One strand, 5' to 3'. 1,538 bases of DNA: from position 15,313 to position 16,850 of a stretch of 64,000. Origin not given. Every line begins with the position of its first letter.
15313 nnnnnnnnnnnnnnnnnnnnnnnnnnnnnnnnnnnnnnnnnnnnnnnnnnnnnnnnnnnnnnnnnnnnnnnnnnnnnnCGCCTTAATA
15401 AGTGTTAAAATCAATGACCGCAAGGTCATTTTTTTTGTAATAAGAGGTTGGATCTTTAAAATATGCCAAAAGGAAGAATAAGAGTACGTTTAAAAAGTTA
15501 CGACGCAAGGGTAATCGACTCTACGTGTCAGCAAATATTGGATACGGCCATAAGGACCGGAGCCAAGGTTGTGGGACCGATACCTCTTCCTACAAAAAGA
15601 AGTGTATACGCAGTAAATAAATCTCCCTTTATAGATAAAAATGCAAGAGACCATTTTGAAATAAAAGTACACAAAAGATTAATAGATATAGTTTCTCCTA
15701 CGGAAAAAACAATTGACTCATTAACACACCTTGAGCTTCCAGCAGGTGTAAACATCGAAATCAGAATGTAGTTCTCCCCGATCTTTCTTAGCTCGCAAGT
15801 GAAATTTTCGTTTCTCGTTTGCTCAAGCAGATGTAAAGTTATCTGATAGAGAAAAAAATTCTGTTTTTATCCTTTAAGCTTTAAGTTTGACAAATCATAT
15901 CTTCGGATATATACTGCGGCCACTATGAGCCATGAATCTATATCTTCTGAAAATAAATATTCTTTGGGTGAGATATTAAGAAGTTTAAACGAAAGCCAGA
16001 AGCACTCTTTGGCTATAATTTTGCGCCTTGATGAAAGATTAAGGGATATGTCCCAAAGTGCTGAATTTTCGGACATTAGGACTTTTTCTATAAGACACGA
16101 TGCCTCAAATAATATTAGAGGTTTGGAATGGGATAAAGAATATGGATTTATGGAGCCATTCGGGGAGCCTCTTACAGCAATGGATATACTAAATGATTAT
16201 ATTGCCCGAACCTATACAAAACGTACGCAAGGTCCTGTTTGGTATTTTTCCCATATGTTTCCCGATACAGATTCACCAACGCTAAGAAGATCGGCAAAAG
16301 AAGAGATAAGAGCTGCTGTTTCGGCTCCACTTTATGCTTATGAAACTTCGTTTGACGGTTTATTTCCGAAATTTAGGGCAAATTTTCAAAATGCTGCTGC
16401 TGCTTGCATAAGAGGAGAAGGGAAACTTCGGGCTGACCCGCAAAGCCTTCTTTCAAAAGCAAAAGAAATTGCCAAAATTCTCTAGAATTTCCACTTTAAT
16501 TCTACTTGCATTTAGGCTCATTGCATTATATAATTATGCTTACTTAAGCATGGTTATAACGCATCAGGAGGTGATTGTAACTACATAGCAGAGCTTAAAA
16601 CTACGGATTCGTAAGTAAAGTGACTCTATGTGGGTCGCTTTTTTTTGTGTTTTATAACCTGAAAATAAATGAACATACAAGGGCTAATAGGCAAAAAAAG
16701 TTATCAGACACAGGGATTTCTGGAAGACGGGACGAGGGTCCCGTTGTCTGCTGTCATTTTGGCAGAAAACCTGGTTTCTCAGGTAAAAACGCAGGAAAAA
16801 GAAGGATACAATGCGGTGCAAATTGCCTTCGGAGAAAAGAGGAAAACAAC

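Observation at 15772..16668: Orphan gene with its own consensus sigma70 promoter inserted inside the S10 operon (rpsJ | rplC)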

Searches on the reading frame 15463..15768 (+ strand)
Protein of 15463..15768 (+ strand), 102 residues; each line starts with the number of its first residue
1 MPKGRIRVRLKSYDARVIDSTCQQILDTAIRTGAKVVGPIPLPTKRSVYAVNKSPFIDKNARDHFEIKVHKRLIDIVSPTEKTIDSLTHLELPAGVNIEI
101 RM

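Call 13: find_related_loci(query=window:15463-15768:+, collection=genome_contigs, flank=4000)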
Query window:15463-15768:+ (102 aa) in genome_contigs; peptide patterns used: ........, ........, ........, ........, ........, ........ (x = any residue, [..] = any of these).
600 stretches matched a pattern (row limit reached: there are more); 562 encode a relative of the query (tblastn E <= 1e-3); the best 80 are kept; 80 distinct loci.
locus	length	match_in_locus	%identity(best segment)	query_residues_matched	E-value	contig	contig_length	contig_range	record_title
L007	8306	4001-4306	96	1-102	4e-64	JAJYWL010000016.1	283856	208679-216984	MAG: bacterium isolate FK3.bin113 NODE_31_length_283856_cov_3.502479, whole genome shotgun sequence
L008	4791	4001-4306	97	1-102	6e-64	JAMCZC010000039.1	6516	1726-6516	MAG: Patescibacteria group bacterium isolate FK_Sedi_B_Bin.322 NODE_52110_length_6516_cov_43.396, whole genome shotgun s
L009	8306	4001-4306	97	1-102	1e-63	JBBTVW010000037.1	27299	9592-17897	MAG: Patescibacteria group bacterium isolate H43-bin095_1 H43_bin095_1_000000000037, whole genome shotgun sequence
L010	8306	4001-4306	92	1-102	2e-62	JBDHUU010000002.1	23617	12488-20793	MAG: Candidatus Levyibacteriota bacterium isolate AS-MESO-3CA.208 NODE_9148_length_23617_cov_3.156967, whole genome shot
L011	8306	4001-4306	95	1-102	1e-62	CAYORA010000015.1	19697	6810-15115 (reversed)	MAG TPA_asm: uncultured Gammaproteobacteria bacterium isolate SRP170004_co1_164 genome assembly, contig: NODE_4248_lengt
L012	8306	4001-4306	92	1-102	2e-62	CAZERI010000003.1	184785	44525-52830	MAG TPA_asm: uncultured Gammaproteobacteria bacterium isolate SRP278252_co1_729 genome assembly, contig: NODE_56_length_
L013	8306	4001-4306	95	1-102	1e-62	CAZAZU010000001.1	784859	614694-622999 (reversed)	MAG TPA_asm: uncultured Gammaproteobacteria bacterium isolate SRP178908_co1_328 genome assembly, contig: NODE_1_length_7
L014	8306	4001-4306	93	1-102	2e-62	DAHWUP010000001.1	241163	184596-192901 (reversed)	MAG TPA_asm: Candidatus Levyibacteriota bacterium isolate clean1537 NODE_1_length_241163_cov_9.246451, whole genome shot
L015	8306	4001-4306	91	1-102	2e-62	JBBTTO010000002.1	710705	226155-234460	MAG: Patescibacteria group bacterium isolate H52-bin062_1 H52_bin062_1_000000000002, whole genome shotgun sequence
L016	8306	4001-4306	90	1-102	1e-61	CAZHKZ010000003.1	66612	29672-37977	MAG TPA_asm: uncultured Gammaproteobacteria bacterium isolate SRP278252_co2_13 genome assembly, contig: NODE_663_length_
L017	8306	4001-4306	91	1-102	6e-62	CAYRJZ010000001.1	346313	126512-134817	MAG TPA_asm: uncultured Gammaproteobacteria bacterium isolate SRP170004_co1_576 genome assembly, contig: NODE_25_length_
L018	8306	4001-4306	91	1-102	6e-62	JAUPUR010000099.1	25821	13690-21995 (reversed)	MAG: Patescibacteria group bacterium isolate erpe_2018_sw_18hr_WHONDRS-SW48-000091_B_bin.71 scaffold_834509, whole genom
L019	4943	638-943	91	1-102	1e-61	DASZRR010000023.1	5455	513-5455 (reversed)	MAG TPA_asm: Patescibacteria group bacterium isolate SMAG_U6029 k141_357841, whole genome shotgun sequence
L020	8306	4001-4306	91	1-102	3e-61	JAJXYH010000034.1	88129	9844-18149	MAG: bacterium isolate BP6.bin75 NODE_396_length_88129_cov_1.852560, whole genome shotgun sequence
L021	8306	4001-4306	92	1-102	3e-61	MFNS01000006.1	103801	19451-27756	MAG: Candidatus Levybacteria bacterium RIFCSPHIGHO2_01_FULL_40_16 rifcsphigho2_01_scaffold_561, whole genome shotgun seq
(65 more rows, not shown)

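Call 60: search_protein_families(library=pfam, alignment_id=A4, max_evalue=0.001)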
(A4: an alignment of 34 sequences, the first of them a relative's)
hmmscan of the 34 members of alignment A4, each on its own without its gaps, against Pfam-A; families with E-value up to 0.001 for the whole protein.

A. member 1, L007:4374-5696:+ (441 aa): 1 family
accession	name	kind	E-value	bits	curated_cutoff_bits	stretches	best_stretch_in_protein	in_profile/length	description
PF00188.32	CAP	-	9.2e-13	49.5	21.1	1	110-228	1-116/117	Cysteine-rich secretory protein family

B. families by the number of members that match (of 34 scanned): 29 families (the first 25 are shown)
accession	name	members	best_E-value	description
PF00300.27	His_Phos_1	2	1.8e-42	Histidine phosphatase superfamily (branch 1)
PF00293.34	NUDIX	2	5.1e-23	NUDIX domain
PF06042.17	NTP_transf_6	1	2.3e-59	Nucleotidyltransferase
PF01327.26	Pep_deformylase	1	2.3e-38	Polypeptide deformylase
PF13173.12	AAA_14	1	7.8e-38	AAA domain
PF01177.27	Asp_Glu_race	1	1.1e-28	Asp/Glu/Hydantoin racemase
PF01728.25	FtsJ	1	6.9e-27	FtsJ-like methyltransferase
PF13635.12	DUF4143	1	4.4e-21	Domain of unknown function (DUF4143)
PF02661.23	Fic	1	4e-20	Fic/DOC family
PF00383.29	dCMP_cyt_deam_1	1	6.1e-20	Cytidine and deoxycytidylate deaminase zinc-binding region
PF14437.12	MafB19-deam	1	1e-19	MafB19-like deaminase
PF24517.2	CBM96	1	1.6e-17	Carbohydrate-binding module family 96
PF13231.12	PMT_2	1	2.7e-17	Dolichyl-phosphate-mannose-protein mannosyltransferase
PF18931.5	DUF5680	1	5.2e-16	Domain of unknown function (DUF5680)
PF00892.27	EamA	1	1.8e-14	EamA-like transporter family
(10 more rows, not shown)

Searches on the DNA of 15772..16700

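Call 47: search_rna_families(source=window, start=15772, end=16700, threshold=evalue, max_evalue=10)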
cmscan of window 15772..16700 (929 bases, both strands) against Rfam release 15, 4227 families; matches with E-value up to 10: 4.
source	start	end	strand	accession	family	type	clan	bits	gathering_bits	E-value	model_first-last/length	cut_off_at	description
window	16616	16700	+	RF02527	SSRC38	Gene; sRNA;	-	18.4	80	1.3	1-86/166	3'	Streptococcus sRNA SSRC38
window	15841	15908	-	RF00360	snoZ107_R87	Gene; snRNA; snoRNA; CD-box;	-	16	50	2.5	1-117/117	no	Small nucleolar RNA Z107/R87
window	15876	16045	+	RF02060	STnc410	Gene; sRNA;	-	15.7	50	1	1-158/158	no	Enterobacterial sRNA STnc410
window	15821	15879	-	RF00581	SNORD12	Gene; snRNA; snoRNA; CD-box;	CL00044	15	43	9.8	1-90/90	no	Small nucleolar SNORD12/SNORD106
